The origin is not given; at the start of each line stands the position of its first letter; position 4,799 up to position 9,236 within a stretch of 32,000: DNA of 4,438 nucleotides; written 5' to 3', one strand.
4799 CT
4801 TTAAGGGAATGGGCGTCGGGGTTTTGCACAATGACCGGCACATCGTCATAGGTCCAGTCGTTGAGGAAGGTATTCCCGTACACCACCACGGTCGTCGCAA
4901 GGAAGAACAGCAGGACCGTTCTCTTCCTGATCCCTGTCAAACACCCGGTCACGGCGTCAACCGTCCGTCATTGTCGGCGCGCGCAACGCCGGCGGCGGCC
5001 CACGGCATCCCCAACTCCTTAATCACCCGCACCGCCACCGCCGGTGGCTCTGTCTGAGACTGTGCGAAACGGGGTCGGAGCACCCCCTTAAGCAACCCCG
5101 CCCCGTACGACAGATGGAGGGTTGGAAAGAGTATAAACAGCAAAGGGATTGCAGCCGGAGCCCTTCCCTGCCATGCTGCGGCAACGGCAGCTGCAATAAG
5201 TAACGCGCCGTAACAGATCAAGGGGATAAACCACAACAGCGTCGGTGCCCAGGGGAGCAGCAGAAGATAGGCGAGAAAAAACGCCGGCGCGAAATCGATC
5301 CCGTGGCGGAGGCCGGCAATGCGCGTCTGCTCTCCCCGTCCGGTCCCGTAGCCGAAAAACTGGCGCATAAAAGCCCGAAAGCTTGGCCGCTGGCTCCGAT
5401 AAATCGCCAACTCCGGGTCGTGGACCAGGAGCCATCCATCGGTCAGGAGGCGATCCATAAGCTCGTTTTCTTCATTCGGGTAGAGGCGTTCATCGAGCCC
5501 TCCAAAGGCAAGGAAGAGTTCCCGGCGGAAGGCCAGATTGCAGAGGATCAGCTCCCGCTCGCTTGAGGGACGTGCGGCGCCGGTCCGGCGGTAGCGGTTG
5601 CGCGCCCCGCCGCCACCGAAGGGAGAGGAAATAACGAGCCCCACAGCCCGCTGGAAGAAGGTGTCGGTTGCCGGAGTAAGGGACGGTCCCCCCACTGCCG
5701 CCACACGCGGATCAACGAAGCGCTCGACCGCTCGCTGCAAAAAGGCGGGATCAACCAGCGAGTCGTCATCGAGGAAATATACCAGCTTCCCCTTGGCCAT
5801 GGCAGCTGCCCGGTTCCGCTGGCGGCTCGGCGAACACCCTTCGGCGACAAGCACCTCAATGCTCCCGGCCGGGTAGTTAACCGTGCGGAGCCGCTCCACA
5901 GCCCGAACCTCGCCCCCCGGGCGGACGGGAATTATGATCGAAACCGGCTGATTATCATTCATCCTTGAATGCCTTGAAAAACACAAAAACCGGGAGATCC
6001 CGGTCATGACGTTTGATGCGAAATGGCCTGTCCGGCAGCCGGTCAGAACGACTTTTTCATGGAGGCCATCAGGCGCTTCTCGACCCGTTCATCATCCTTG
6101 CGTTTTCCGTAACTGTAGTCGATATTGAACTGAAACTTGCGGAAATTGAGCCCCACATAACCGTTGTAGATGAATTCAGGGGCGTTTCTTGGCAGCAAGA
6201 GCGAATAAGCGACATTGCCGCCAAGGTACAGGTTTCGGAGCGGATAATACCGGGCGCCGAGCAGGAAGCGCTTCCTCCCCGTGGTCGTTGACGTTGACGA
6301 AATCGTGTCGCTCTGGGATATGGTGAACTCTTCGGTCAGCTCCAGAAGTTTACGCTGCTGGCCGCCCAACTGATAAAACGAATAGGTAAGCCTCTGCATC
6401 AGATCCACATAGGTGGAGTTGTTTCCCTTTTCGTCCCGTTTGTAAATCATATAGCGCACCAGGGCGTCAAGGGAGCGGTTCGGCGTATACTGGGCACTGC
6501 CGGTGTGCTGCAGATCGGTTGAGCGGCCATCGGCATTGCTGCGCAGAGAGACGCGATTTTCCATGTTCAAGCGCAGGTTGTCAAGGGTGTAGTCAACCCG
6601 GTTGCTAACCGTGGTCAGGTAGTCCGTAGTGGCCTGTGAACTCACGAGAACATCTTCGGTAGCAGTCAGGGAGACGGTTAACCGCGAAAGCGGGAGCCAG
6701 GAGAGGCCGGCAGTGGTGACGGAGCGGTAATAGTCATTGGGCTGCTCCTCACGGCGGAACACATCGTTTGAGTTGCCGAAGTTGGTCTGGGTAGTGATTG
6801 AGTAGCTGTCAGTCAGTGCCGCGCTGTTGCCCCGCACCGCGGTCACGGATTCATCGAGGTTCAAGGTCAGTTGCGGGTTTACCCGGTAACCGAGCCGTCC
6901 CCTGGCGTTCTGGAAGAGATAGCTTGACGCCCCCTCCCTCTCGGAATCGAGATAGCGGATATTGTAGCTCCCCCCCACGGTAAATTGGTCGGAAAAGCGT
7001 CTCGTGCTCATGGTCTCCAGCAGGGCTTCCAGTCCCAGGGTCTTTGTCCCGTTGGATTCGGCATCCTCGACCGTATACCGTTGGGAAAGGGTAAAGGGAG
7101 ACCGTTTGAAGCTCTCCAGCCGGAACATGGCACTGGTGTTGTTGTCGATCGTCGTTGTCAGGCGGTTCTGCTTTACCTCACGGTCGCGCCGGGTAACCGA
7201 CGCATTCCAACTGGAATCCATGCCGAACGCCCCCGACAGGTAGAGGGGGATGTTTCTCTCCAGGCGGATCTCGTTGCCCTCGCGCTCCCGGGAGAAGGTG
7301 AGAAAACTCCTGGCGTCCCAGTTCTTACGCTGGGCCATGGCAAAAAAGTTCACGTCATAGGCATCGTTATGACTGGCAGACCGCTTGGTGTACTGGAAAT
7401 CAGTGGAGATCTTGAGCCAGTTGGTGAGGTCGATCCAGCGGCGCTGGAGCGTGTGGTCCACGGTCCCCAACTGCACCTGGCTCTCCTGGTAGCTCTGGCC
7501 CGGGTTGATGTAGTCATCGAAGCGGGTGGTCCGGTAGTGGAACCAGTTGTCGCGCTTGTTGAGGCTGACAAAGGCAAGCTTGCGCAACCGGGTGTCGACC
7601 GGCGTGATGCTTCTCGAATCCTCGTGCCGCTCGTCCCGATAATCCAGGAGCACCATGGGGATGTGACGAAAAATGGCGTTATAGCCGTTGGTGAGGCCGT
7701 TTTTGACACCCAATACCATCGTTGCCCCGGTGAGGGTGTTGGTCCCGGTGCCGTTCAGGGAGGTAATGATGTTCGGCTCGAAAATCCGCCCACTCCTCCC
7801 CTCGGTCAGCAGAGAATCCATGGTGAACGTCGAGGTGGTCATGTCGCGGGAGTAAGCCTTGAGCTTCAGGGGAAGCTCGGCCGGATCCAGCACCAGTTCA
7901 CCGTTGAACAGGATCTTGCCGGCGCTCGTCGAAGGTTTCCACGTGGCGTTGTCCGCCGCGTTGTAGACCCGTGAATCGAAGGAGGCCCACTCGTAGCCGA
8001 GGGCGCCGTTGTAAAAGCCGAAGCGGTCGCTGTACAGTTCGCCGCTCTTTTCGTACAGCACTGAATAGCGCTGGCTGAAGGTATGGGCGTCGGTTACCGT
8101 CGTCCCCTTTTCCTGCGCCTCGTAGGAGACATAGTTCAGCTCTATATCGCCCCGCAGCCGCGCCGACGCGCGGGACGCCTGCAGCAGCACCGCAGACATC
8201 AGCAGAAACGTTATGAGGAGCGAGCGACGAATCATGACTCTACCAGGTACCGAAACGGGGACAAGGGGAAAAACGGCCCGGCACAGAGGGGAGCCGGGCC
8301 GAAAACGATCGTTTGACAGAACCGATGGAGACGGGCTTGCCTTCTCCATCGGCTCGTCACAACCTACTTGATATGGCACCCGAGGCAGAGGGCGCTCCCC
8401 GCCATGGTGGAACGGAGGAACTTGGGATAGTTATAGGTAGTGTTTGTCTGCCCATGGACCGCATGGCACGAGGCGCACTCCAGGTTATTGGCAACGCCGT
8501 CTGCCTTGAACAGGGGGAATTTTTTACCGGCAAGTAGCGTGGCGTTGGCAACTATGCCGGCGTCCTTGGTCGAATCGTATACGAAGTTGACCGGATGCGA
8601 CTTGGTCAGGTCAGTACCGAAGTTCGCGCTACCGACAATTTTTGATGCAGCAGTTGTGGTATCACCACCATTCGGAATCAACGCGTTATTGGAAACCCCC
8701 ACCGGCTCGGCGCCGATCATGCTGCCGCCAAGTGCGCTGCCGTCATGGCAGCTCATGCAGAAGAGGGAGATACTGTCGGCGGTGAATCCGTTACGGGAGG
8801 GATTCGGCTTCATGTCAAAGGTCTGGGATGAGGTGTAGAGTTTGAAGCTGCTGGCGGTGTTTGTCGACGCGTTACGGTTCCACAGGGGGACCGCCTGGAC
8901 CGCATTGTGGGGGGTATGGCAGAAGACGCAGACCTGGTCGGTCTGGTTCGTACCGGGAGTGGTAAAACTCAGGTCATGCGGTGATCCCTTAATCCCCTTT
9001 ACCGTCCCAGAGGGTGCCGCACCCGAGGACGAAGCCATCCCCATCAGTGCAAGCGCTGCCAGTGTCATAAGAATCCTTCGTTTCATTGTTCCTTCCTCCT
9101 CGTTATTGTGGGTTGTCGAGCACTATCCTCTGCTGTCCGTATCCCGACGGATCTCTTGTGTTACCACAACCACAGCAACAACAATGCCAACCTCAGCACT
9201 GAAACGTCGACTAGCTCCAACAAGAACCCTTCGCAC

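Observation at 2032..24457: A polar heptad array with no stop codons, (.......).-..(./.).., occurs five times in 32 kb, each copy inside or within a few nt of a coding sequence, and matches the G-quadruplex motif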

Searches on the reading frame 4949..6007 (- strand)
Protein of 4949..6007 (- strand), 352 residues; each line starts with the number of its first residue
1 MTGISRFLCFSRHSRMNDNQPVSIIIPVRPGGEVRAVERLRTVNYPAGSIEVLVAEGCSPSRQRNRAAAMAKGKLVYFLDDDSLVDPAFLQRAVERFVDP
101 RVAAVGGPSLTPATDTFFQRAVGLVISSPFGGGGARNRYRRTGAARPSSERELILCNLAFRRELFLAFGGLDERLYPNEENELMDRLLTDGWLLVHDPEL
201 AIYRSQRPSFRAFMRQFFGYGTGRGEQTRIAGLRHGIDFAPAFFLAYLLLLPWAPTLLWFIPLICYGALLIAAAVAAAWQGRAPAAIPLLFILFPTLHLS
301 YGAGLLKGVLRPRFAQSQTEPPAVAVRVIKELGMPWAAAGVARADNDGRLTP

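Call 12: search_protein_families(library=pfam, proteins=[window:4949-6007:-])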
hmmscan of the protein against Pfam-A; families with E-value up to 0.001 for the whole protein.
window:4949-6007:- (352 aa): 4 families
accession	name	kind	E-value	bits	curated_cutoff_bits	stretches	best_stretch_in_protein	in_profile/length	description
PF13641.12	Glyco_tranf_2_3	-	4.5e-12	46.9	27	1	18-216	27-223/230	Glycosyltransferase like family 2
PF13632.12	Glyco_trans_2_3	-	8.8e-12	45.7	27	1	76-271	2-178/198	Glycosyl transferase family group 2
PF00535.33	Glycos_transf_2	-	3.3e-09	37.4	23.3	1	60-165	66-164/168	Glycosyl transferase family 2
PF10111.15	Glyco_tranf_2_2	-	1.2e-05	25.4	27.3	0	159-219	169-233/276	Glycosyltransferase like family 2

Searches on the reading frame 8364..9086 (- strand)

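Call 12: search_protein_families(library=pfam, proteins=[window:8364-9086:-])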
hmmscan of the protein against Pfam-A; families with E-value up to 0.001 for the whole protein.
window:8364-9086:- (240 aa): 3 families
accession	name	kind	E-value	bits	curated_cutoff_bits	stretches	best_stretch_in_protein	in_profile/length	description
PF09699.15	Paired_CXXCH_1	-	3e-10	40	20.6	1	200-238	6-36/41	Doubled CXXCH motif (Paired_CXXCH_1)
PF14522.11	Cytochrome_C7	-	0.0001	22.5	24.8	0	199-238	10-48/67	Cytochrome c7 and related cytochrome c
PF22678.1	Cytochrom_c_NrfB-like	-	0.00028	21.8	27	0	198-222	55-79/89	Cytochrome c-type protein NrfB-like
